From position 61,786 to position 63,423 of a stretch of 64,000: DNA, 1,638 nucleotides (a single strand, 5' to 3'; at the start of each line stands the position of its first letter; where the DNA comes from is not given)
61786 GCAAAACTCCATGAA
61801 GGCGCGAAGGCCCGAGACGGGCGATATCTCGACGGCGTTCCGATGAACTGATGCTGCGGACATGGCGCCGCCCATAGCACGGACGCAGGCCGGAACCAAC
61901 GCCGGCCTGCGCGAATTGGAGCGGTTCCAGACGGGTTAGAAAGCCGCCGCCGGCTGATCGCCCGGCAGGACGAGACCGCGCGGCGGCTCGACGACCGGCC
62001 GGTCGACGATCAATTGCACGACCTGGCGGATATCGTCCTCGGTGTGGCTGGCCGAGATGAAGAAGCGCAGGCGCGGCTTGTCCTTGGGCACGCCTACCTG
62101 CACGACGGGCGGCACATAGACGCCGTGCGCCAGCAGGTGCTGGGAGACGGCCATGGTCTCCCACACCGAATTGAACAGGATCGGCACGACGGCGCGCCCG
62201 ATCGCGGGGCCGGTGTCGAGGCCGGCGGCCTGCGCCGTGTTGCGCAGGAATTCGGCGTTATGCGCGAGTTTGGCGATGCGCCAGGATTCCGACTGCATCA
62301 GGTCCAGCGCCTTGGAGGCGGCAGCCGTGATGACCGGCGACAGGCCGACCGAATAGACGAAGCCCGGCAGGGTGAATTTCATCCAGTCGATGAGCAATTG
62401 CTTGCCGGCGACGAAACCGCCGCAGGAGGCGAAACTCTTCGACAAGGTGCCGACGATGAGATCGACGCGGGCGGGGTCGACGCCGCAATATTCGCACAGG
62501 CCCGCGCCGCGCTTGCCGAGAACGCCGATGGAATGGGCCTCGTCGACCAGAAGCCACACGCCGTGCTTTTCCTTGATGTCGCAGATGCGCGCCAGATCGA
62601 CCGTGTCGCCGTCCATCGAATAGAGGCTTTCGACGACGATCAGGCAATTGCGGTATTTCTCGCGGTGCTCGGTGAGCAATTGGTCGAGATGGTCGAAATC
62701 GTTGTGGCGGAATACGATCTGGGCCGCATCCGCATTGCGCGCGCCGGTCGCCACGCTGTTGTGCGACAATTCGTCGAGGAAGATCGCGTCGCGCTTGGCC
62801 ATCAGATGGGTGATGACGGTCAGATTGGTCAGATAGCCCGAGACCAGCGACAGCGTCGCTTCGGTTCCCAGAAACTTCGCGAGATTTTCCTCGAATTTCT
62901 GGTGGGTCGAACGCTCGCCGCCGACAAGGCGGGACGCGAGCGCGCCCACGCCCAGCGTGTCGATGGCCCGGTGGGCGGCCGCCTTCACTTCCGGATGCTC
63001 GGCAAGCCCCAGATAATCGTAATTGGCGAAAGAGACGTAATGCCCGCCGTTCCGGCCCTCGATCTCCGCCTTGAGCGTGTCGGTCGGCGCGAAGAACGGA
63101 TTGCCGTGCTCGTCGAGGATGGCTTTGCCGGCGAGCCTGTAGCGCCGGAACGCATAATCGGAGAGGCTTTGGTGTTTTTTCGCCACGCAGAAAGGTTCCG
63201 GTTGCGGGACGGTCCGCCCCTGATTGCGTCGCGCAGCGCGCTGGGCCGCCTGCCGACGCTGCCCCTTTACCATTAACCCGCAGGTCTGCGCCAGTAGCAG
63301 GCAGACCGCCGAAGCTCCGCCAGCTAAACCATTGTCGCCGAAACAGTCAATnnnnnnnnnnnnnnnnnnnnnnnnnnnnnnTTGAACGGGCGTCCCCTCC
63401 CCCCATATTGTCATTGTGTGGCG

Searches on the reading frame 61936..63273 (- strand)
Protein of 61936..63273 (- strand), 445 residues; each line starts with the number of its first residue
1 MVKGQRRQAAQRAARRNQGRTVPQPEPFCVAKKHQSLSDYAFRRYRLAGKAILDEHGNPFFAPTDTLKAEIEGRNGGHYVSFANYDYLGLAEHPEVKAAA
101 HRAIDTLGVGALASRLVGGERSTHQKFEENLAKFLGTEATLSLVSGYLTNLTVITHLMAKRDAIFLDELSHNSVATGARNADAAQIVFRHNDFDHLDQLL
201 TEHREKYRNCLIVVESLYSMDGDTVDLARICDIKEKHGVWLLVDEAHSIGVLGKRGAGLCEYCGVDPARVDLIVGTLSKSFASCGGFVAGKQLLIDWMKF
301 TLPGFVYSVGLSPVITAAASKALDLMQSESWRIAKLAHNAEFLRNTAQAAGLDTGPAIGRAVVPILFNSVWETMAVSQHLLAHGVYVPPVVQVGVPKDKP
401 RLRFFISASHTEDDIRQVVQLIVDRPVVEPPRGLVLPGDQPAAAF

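Call 23: search_protein_families(library=pfam, proteins=[window:61936-63273:-], max_evalue=0.001)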
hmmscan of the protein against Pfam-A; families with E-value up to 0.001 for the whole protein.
window:61936-63273:- (445 aa): 4 families
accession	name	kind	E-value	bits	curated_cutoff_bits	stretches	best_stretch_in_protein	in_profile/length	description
PF00155.27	Aminotran_1_2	-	1.9e-53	182.4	19.7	1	79-420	3-359/361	Aminotransferase class I and II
PF01053.26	Cys_Met_Meta_PP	-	9.1e-07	28.2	27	1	122-252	52-181/381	Cys/Met metabolism PLP-dependent enzyme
PF01212.27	Beta_elim_lyase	-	1.7e-06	28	27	1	119-297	29-218/288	Beta-eliminating lyase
PF01041.23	DegT_DnrJ_EryC1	-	3.7e-05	23.5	19.8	1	123-251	25-152/360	DegT/DnrJ/EryC1/StrS aminotransferase family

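Call 36: search_protein_families(library=ncbifam, proteins=[window:61936-63273:-], max_evalue=0.001)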
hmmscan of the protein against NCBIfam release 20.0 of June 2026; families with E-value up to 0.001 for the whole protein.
window:61936-63273:- (445 aa): 19 families
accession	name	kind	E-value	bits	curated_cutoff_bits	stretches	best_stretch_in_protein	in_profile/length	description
TIGR00858.1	bioF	equivalog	1e-104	350.2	426.45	1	74-421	18-363/365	8-amino-7-oxononanoate synthase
NF005394.0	PRK06939.1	equivalog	9.2e-89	297.9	460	1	68-422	33-387/397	glycine C-acetyltransferase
NF047599.1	SerpalmtaseBetaP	equivalog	1.1e-87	294.3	500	1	45-422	10-386/394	serine palmitoyltransferase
NF047600.1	SerpalmtaseCFB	equivalog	4.7e-85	285.6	640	1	74-422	40-385/395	serine palmitoyltransferase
TIGR01825.1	gly_Cac_T_rel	subfamily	5.4e-85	285.4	535.4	1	75-422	31-375/385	BioF/Kbl family PLP-dependent acyltransferase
TIGR01821.1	5aminolev_synth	equivalog_domain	8.9e-79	265.2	338.55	1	82-422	50-390/402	5-aminolevulinate synthase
TIGR01822.1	2am3keto_CoA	equivalog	2.9e-72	243.8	493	1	68-421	29-382/393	glycine C-acetyltransferase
NF047603.1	SerpalmtaseAlphaP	equivalog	6.2e-61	206.2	670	1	76-421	44-388/399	serine palmitoyltransferase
NF005526.0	PRK07179.1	equivalog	1.4e-57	195.1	428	1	66-422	42-392/407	alpha-hydroxyketone-type quorum-sensing autoinducer synthase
NF004608.1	PRK05937.1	equivalog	5.5e-37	127.4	399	1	109-422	41-342/366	8-amino-7-oxononanoate synthase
NF005697.0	PRK07505.1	subfamily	2.5e-35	121.9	342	1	68-424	39-397/405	hypothetical protein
NF006810.0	PRK09331.1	subfamily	2.5e-06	26.5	301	1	125-285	68-228/397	Sep-tRNA:Cys-tRNA synthetase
NF002877.0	PRK03317.1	equivalog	4.1e-06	25.8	409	1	188-389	145-339/374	histidinol-phosphate transaminase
NF004650.0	PRK05994.1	equivalog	5.3e-06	25.5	667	1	121-246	62-186/427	O-acetylhomoserine aminocarboxypropyltransferase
TIGR03588.1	PseC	equivalog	5.6e-06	25.5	423.5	1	123-261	31-173/380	UDP-4-amino-4,6-dideoxy-N-acetyl-beta-L-altrosamine transaminase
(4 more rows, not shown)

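Call 47: search_solved_structures(query=window:61936-63273:-, max_evalue=1e-30)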
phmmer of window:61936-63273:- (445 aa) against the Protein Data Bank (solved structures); distinct sequences matched with E-value up to 1e-30: 42.
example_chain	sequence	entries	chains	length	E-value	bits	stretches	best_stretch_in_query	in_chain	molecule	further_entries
3a2b_A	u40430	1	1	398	8.9e-61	209.6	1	62-423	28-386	Serine palmitoyltransferase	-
8guh_A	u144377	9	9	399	9e-61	209.5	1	62-423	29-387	Serine palmitoyltransferase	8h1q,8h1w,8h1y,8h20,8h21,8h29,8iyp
1fc4_A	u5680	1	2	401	6.7e-60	206.7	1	65-421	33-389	2-AMINO-3-KETOBUTYRATE CONENZYME A LIGASE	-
8s1y_A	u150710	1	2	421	7e-58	200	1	71-417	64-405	8-amino-7-oxononanoate synthase/2-amino-3-ketobutyrate coenzyme A ligase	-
7poa_A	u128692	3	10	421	1.8e-57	198.6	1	71-417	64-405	8-amino-7-oxononanoate synthase/2-amino-3-ketobutyrate coenzyme A ligase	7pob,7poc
3tqx_A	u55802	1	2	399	5.2e-57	197.1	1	79-420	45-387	2-amino-3-ketobutyrate coenzyme A ligase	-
7v58_A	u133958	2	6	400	1.1e-56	196.1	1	68-423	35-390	2-amino-3-ketobutyrate coenzyme A ligase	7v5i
7x98_A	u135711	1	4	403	1e-54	189.6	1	75-422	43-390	5-aminolevulinate synthase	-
2bwn_A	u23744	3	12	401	5.1e-54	187.3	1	82-418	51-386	5-AMINOLEVULINATE SYNTHASE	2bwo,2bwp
7yjo_B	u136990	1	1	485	1.1e-52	182.9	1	80-422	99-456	Long chain base biosynthesis protein 2a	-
7yjk_B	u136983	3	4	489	1.2e-52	182.8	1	80-422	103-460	Long chain base biosynthesis protein 2a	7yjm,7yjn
2x8u_A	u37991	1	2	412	1e-51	179.7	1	68-421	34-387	SERINE PALMITOYLTRANSFERASE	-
7k0i_B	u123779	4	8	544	1.6e-51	179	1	80-416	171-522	Serine palmitoyltransferase 2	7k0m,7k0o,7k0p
6m4n_B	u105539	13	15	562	1.7e-51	178.9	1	80-416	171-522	Serine palmitoyltransferase 2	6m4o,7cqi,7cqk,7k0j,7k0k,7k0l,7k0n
8eim_A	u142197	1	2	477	2.5e-51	178.4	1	82-271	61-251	5-aminolevulinate synthase, mitochondrial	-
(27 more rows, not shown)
